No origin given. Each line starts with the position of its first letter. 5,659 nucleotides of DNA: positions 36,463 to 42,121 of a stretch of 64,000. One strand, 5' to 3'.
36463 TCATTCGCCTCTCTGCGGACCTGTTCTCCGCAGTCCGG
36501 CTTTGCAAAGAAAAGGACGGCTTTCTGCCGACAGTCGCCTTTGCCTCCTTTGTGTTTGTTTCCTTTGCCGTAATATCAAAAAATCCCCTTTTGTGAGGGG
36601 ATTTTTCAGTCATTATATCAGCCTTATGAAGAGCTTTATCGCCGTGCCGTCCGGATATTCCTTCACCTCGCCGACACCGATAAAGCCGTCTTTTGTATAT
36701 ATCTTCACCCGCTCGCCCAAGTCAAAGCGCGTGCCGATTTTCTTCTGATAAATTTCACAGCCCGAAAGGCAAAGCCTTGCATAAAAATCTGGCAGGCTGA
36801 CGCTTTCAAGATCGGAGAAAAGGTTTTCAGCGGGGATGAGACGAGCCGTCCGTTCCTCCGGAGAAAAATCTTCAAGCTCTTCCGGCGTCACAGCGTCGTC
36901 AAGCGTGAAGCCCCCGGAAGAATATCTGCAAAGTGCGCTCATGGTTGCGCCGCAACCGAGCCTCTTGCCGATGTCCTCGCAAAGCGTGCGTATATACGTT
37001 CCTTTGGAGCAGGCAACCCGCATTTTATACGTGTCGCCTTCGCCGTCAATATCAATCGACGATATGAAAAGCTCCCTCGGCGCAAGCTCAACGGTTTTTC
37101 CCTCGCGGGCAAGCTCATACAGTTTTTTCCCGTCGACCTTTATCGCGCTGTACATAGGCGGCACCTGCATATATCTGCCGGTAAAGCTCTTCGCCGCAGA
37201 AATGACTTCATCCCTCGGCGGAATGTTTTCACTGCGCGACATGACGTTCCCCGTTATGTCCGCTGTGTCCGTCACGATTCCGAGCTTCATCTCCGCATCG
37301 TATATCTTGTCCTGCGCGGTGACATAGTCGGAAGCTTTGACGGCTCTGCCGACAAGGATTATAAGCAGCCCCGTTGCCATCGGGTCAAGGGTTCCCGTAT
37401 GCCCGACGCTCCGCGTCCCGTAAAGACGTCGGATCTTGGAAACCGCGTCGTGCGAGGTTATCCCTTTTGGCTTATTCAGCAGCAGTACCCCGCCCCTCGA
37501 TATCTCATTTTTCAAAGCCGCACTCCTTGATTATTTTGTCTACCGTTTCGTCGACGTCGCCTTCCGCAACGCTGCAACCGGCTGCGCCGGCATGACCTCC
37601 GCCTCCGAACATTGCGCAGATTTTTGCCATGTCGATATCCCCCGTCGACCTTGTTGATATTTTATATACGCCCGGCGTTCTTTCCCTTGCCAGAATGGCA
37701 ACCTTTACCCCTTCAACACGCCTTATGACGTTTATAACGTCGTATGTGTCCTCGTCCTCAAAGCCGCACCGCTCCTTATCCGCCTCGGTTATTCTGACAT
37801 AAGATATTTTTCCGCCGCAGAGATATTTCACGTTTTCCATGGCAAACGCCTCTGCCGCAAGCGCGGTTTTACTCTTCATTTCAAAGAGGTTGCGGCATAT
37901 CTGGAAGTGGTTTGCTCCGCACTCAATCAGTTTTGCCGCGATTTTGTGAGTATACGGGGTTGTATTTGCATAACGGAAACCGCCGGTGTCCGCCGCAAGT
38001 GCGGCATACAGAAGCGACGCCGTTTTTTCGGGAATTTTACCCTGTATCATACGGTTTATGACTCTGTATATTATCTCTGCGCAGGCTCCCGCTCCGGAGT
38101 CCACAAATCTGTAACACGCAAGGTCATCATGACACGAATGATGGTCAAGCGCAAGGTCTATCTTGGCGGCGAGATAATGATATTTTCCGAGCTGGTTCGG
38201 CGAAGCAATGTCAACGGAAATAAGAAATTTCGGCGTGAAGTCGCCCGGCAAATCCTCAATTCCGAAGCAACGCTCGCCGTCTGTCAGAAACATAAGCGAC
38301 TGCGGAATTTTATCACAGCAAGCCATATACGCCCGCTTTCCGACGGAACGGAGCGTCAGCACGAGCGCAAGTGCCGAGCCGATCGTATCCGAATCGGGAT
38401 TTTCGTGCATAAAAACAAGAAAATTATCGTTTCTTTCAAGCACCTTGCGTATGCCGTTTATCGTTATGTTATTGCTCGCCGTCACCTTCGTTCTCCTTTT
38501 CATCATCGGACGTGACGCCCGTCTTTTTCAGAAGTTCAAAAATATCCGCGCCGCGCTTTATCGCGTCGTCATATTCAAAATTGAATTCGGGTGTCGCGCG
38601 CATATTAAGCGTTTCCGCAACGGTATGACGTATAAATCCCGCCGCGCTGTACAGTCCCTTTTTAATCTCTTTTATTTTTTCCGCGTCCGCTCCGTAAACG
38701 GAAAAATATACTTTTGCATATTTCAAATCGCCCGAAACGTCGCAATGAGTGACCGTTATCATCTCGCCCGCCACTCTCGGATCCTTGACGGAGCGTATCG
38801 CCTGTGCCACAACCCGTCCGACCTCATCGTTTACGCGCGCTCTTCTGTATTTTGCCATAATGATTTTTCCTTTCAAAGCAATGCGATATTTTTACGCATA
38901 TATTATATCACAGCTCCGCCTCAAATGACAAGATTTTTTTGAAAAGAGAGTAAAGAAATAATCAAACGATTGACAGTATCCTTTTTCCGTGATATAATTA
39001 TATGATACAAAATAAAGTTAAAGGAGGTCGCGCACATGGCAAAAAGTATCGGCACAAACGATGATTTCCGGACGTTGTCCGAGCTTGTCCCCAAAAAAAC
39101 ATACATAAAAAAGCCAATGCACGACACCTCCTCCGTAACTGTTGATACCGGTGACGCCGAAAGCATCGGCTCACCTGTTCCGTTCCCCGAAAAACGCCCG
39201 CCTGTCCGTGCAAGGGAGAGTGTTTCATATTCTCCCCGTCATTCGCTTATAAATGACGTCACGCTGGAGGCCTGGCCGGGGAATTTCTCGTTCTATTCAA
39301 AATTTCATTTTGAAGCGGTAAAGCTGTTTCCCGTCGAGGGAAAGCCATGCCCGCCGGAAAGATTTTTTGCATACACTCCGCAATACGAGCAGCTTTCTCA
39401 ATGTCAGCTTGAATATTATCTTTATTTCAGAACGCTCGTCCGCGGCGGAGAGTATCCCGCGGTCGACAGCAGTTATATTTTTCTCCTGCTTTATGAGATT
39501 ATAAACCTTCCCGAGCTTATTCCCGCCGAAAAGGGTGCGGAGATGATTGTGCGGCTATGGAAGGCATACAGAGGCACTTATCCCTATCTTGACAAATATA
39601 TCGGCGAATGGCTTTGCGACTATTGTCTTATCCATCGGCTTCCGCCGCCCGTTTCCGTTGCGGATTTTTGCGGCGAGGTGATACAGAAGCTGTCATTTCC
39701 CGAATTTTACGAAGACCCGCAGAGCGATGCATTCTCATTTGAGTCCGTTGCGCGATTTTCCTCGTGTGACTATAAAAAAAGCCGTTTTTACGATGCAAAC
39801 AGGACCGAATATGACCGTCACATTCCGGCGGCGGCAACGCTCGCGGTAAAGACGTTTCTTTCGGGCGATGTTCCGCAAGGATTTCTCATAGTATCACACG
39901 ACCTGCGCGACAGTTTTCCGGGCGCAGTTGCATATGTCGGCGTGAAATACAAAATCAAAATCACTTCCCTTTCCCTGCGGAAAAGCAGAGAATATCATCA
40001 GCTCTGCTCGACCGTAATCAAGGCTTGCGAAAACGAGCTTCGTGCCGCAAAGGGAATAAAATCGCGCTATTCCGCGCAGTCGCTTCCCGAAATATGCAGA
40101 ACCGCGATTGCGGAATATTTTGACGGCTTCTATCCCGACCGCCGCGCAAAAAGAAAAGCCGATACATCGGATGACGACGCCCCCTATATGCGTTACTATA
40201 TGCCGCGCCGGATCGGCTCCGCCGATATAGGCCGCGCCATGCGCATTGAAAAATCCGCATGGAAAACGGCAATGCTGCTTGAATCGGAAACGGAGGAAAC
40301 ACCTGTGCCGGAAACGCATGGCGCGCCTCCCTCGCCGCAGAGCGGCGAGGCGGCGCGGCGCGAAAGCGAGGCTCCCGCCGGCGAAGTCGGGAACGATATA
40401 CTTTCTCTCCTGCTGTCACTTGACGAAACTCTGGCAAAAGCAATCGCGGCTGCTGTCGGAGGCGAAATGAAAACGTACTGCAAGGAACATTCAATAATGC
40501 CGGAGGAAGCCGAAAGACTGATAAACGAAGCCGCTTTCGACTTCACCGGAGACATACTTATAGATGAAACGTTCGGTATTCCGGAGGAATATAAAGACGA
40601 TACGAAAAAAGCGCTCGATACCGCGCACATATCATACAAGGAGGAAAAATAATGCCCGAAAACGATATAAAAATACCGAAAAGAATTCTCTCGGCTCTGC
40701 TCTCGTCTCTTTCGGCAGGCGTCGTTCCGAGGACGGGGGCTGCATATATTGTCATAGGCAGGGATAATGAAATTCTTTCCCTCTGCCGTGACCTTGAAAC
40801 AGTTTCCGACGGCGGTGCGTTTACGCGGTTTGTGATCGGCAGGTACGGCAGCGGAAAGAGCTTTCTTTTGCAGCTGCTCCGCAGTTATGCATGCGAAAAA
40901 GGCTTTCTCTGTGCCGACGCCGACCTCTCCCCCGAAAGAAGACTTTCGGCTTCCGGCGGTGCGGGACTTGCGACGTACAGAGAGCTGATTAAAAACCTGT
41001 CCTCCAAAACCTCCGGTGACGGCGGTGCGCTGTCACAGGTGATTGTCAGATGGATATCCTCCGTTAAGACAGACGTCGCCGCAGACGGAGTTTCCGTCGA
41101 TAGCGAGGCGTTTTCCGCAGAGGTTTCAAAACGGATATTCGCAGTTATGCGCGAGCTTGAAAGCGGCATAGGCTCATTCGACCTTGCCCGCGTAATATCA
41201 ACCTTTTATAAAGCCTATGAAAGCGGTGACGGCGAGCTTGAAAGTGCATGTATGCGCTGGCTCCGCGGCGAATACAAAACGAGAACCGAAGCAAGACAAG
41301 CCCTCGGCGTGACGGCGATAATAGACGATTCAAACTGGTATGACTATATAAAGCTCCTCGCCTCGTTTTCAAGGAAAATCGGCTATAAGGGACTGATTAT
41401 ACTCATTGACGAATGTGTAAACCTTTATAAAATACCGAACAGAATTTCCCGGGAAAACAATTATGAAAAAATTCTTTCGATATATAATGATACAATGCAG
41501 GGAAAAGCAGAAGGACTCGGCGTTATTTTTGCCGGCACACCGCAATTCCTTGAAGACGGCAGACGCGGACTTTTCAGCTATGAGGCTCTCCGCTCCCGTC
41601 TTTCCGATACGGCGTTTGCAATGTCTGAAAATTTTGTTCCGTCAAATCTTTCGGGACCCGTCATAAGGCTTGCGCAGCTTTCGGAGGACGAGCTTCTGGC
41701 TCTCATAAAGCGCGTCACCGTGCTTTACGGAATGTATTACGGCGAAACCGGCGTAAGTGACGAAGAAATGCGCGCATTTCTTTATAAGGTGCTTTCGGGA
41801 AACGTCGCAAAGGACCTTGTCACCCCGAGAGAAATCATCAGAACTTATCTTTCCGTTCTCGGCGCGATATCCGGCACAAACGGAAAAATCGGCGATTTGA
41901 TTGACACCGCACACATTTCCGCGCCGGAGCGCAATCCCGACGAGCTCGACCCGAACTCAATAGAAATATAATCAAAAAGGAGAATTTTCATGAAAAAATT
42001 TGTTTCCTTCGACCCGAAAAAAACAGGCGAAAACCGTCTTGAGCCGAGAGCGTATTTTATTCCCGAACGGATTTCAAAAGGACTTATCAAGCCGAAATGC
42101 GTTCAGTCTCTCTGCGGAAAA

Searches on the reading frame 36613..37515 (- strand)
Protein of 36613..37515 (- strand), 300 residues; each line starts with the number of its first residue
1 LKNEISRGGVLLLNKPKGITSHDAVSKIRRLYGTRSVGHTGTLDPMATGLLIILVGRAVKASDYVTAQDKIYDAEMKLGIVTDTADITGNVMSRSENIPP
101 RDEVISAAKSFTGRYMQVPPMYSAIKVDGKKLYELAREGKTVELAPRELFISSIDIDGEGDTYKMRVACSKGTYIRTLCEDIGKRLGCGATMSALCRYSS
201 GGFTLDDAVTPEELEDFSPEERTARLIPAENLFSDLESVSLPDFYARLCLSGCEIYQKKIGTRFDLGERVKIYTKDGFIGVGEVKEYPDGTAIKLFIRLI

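Call 94: search_protein_families(library=pfam, proteins=[window:36613-37515:-], max_evalue=0.00001)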
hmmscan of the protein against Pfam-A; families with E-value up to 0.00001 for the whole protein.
window:36613-37515:- (300 aa): 2 families
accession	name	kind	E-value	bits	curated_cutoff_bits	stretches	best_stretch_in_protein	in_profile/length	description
PF01509.24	TruB_N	-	3e-50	170.9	27.3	1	29-175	1-149/149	TruB family pseudouridylate synthase (N terminal domain)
PF16198.10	TruB_C_2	-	3.6e-13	49.9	29.3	1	176-218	1-43/66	tRNA pseudouridylate synthase B C-terminal domain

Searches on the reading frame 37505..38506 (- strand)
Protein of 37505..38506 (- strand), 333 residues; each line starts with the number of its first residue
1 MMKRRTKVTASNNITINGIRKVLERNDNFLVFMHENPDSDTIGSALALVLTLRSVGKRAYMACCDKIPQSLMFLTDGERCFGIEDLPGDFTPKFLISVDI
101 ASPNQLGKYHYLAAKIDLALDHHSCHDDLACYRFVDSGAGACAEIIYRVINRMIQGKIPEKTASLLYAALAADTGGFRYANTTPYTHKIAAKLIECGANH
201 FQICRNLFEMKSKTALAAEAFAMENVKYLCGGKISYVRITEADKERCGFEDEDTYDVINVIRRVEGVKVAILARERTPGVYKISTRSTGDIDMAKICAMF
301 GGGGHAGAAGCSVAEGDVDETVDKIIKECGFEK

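Call 94: search_protein_families(library=pfam, proteins=[window:37505-38506:-], max_evalue=0.00001)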
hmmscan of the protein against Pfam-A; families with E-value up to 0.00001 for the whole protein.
window:37505-38506:- (333 aa): 2 families
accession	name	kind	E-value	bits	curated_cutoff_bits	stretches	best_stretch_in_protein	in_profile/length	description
PF01368.27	DHH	-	2.8e-15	57.2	28.1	1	29-169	2-124/125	DHH family, N-terminal domain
PF02272.25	DHHA1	-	4.8e-11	43.5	25.9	1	256-327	20-98/102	DHHA1 domain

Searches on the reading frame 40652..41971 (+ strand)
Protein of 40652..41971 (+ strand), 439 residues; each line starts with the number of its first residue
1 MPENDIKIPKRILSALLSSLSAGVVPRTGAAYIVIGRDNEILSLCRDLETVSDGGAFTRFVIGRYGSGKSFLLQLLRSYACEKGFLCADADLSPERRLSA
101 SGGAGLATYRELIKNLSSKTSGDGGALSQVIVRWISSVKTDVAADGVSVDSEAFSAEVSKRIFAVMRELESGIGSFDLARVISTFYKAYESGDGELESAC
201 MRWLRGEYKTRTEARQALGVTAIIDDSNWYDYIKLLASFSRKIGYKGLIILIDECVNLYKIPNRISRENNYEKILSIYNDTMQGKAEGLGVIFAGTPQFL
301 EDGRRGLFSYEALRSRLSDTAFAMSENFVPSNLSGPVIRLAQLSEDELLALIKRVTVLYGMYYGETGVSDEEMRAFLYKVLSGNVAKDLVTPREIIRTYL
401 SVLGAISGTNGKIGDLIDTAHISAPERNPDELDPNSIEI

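Call 94: search_protein_families(library=pfam, proteins=[window:40652-41971:+], max_evalue=0.00001)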
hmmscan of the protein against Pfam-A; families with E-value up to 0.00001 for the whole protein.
window:40652-41971:+ (439 aa): 2 families
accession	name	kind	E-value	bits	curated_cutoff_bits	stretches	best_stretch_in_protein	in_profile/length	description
PF10923.14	BrxC_BrxD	-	7.8e-145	483.3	22.2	1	8-406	1-398/414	BREX system ATP-binding protein BrxC/D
PF13191.12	AAA_16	-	5.3e-06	27.5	32.6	0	34-160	2-122/167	AAA ATPase domain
